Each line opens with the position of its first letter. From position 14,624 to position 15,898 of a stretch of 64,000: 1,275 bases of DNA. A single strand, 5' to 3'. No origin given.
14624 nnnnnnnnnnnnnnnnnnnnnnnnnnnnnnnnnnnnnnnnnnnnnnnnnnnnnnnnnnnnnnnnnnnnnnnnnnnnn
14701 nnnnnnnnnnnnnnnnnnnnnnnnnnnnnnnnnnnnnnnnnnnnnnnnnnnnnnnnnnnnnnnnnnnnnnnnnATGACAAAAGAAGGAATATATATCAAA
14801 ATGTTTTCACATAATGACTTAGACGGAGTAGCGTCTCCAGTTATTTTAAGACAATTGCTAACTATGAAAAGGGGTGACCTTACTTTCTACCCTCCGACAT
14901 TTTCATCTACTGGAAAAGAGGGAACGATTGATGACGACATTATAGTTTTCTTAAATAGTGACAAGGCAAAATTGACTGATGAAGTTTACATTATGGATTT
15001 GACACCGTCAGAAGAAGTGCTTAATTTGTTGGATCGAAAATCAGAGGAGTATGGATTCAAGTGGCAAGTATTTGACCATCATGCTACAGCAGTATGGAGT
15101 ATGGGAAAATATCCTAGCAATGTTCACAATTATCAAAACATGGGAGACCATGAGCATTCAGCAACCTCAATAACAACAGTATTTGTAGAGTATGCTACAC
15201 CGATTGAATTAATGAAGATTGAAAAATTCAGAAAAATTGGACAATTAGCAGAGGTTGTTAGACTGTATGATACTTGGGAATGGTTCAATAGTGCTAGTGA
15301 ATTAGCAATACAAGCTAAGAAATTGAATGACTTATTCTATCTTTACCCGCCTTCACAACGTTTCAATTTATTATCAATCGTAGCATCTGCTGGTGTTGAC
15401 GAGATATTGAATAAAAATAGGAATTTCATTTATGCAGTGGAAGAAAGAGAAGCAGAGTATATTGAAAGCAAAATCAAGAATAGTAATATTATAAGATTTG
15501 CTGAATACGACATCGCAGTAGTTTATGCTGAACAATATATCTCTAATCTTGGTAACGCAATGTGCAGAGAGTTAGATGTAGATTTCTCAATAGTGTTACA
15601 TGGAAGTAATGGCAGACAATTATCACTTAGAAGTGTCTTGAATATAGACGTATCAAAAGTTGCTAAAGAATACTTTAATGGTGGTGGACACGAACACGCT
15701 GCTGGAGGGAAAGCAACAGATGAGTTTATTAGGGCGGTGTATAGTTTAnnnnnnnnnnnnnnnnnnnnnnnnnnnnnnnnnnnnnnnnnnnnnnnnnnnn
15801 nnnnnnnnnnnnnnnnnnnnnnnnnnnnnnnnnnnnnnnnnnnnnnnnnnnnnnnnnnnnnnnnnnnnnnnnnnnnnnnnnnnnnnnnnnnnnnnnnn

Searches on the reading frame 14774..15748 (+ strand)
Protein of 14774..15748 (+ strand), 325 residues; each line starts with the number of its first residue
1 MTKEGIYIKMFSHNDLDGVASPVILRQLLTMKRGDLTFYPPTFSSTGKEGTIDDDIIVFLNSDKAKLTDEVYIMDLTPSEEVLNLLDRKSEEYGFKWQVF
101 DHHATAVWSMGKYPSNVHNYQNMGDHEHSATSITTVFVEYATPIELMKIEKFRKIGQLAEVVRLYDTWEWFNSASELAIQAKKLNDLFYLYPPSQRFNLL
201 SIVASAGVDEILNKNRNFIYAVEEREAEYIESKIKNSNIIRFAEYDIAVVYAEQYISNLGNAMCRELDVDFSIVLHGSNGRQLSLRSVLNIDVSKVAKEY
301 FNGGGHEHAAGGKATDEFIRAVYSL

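Call 60: search_protein_families(library=phrogs, proteins=[window:14774-15748:+], max_evalue=0.00001)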
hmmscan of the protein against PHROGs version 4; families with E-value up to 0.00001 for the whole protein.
window:14774-15748:+ (325 aa): 2 families
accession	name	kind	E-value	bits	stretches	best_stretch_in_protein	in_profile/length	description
phrog_4771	-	other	3.4e-28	99.7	1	10-322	21-291/363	DHH phosphoesterase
phrog_1850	-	other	1.2e-10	42.1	1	151-310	130-287/312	exopolyphosphatase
